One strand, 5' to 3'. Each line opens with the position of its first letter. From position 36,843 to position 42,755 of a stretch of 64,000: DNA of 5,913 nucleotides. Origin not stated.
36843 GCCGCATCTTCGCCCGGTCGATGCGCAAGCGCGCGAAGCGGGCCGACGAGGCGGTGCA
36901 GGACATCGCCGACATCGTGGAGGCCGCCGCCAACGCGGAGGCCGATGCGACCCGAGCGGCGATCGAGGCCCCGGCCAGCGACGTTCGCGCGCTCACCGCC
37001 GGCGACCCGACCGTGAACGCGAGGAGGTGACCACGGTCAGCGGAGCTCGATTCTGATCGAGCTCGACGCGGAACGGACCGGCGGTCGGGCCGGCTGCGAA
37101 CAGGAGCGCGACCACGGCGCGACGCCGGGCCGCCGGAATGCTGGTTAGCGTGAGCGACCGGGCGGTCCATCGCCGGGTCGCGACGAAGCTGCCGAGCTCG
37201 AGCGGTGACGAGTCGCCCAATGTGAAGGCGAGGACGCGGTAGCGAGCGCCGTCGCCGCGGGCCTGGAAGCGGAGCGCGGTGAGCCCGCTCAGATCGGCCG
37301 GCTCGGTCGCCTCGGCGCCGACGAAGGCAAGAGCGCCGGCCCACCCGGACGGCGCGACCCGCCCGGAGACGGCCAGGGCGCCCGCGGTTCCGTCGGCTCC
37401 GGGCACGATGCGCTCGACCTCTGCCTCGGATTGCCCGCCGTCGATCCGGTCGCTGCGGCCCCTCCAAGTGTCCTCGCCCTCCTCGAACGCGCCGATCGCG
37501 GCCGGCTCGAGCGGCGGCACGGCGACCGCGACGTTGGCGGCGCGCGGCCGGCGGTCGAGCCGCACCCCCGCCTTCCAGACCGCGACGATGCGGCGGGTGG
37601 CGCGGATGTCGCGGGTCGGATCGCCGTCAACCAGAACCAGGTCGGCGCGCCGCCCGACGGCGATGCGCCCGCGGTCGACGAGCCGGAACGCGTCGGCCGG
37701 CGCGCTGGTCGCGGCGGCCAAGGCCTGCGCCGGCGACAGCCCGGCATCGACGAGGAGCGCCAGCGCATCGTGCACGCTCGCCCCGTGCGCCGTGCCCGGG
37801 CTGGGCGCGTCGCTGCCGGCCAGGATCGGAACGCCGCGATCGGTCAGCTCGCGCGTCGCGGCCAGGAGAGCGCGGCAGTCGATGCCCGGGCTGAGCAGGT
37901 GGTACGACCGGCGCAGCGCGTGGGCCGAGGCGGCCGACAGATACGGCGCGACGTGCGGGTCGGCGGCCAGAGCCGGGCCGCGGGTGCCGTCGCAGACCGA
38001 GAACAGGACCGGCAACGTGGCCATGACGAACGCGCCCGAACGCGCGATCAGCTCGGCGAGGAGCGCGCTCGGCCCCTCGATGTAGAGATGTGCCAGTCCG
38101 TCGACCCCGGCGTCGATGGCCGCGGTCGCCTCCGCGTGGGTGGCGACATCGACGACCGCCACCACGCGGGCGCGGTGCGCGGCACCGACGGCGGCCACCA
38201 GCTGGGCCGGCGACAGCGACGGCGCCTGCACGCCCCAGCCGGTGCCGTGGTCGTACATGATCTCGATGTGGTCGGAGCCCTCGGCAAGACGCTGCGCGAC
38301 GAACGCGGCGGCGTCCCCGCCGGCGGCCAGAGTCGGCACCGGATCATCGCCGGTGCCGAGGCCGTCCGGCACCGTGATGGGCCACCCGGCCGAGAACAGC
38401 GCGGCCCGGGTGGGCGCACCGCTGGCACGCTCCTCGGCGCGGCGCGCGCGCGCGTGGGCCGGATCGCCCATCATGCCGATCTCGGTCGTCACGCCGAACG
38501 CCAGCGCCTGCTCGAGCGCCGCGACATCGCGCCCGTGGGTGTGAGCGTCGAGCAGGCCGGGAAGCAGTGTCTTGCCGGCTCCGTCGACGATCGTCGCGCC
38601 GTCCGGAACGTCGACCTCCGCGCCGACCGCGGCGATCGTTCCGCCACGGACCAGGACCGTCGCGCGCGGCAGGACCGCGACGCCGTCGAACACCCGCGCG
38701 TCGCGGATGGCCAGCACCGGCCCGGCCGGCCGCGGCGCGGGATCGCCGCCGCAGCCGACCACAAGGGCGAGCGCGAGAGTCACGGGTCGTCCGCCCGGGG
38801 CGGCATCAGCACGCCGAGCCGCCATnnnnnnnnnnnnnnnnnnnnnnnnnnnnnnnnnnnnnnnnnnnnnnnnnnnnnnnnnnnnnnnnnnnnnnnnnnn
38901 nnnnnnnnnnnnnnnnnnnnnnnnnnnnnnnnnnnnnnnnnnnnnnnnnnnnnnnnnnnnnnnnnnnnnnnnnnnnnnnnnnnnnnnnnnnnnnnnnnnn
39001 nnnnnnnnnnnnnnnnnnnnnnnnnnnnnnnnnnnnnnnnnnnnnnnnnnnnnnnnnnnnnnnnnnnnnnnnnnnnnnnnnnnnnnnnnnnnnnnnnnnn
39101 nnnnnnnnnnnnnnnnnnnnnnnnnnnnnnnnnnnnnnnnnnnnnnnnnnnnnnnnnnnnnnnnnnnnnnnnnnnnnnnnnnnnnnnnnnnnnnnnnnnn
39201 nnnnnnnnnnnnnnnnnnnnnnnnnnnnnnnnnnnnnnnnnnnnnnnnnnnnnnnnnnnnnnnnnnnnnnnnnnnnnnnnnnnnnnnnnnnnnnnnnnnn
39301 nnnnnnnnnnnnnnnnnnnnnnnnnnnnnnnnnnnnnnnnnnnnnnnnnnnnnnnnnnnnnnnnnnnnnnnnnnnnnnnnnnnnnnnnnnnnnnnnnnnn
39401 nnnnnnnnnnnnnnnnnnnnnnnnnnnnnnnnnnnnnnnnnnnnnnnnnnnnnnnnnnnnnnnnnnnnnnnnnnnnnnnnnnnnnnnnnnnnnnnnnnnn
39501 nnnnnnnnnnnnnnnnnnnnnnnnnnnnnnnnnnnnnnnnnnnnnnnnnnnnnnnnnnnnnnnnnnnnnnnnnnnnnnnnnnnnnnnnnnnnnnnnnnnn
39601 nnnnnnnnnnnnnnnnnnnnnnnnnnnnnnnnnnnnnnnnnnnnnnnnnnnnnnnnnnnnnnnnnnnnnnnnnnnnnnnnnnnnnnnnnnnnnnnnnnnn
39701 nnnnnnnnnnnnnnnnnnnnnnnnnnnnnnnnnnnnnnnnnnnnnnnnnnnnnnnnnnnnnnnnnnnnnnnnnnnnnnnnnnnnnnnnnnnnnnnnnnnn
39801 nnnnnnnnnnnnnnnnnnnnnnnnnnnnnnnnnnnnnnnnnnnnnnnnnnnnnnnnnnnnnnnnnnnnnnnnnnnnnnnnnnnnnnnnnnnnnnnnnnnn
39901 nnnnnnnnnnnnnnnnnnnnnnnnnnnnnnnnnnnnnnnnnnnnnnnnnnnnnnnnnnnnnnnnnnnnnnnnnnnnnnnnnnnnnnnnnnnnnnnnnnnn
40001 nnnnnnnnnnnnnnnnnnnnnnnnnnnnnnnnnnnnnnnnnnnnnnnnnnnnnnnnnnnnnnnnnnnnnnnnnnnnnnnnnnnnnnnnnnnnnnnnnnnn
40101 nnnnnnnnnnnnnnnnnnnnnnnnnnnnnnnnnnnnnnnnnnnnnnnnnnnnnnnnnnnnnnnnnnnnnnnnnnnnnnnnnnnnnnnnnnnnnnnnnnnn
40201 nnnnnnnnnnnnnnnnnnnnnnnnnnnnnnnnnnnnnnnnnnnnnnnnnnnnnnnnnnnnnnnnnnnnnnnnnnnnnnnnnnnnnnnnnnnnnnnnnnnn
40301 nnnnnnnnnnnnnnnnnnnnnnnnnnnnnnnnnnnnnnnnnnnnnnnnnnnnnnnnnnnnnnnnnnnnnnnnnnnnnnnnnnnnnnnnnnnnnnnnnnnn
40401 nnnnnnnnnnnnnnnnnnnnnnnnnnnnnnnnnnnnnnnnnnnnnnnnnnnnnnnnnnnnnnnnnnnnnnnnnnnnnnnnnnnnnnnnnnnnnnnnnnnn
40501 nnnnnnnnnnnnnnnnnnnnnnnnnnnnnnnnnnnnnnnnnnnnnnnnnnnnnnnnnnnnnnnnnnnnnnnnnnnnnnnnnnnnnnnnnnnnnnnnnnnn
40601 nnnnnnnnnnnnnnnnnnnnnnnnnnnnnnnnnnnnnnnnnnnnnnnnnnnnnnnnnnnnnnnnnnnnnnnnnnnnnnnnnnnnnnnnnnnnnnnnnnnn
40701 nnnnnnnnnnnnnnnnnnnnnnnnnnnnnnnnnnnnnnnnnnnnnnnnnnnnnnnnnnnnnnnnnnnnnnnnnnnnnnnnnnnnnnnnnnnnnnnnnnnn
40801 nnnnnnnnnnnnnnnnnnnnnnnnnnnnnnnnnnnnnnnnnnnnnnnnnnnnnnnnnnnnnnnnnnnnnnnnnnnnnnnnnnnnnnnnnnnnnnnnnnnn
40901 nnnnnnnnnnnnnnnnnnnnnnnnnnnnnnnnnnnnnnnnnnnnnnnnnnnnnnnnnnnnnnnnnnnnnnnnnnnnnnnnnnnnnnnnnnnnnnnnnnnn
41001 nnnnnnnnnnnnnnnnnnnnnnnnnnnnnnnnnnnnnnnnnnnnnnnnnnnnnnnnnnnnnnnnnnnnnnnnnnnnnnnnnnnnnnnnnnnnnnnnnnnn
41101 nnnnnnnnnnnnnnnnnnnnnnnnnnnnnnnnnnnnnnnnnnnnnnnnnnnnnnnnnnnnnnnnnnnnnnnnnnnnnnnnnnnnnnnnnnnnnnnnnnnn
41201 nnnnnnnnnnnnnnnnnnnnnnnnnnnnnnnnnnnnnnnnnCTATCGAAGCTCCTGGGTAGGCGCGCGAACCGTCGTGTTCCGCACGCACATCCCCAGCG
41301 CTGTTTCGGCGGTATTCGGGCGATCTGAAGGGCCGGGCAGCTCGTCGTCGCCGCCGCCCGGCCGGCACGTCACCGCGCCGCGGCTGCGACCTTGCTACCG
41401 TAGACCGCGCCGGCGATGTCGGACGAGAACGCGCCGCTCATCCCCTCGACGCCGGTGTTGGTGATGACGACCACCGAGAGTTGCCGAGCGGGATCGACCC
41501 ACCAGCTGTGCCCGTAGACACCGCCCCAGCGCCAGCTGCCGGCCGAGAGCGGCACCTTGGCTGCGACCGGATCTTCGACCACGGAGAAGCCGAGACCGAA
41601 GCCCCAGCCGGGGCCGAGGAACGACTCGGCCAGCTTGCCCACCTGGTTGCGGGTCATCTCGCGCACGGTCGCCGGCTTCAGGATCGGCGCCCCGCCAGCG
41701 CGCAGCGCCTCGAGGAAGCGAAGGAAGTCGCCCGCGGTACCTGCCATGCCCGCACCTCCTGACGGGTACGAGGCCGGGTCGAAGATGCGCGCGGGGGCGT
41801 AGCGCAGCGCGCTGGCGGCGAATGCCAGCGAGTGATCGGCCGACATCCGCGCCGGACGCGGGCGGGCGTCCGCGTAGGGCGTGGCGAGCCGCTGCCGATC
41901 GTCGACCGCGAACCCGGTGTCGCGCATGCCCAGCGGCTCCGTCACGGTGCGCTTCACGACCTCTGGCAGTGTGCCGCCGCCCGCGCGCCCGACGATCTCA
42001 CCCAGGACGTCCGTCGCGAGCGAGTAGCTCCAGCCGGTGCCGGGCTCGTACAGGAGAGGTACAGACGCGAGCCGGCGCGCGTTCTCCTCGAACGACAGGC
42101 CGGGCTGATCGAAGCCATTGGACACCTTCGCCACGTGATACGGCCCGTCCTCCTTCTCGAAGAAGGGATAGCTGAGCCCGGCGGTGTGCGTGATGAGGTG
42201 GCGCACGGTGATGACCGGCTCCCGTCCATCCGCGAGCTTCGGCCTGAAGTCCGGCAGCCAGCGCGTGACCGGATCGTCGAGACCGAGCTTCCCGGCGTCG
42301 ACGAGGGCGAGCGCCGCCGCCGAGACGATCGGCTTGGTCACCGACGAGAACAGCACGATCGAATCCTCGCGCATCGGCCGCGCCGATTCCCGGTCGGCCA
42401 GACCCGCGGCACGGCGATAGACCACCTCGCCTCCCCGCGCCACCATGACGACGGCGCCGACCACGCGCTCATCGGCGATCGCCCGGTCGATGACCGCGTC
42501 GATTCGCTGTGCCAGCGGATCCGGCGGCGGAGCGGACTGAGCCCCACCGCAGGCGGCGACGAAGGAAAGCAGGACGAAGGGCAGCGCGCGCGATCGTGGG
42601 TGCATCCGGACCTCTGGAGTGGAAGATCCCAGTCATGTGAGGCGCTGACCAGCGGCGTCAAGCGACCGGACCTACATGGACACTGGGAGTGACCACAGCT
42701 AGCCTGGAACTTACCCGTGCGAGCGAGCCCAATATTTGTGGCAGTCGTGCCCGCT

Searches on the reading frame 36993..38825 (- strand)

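Call 12: search_protein_families(library=pfam, proteins=[window:36993-38825:-], max_evalue=0.001)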
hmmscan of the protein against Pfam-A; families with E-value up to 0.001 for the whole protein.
window:36993-38825:- (610 aa): 3 families
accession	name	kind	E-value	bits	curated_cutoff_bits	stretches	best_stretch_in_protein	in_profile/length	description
PF01979.26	Amidohydro_1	-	9.1e-17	61.7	25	1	86-420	1-342/345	Amidohydrolase family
PF07969.17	Amidohydro_3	-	1.5e-12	48.2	29.7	1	315-421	356-469/472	Amidohydrolase family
PF08547.18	CIA30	-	0.00016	22.2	24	1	450-532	8-85/157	Complex I intermediate-associated protein 30 (CIA30)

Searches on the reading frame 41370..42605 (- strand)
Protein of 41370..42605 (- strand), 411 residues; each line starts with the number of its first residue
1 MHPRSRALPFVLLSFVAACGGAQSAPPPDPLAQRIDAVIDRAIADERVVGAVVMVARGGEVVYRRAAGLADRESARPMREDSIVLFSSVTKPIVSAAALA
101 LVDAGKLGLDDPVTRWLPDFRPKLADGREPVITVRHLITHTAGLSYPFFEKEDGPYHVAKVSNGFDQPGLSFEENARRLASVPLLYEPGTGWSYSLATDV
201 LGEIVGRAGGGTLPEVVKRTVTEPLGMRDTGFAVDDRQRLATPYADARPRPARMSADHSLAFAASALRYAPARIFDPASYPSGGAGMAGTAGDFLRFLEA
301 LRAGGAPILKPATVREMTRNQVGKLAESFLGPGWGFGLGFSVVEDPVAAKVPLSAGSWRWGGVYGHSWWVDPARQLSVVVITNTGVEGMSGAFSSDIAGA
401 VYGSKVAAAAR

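Call 12: search_protein_families(library=pfam, proteins=[window:41370-42605:-], max_evalue=0.001)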
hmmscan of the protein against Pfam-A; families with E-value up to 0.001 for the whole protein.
window:41370-42605:- (411 aa): 1 family
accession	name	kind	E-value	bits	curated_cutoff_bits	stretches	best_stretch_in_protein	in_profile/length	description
PF00144.29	Beta-lactamase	-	6e-72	243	27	1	35-388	1-314/329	Beta-lactamase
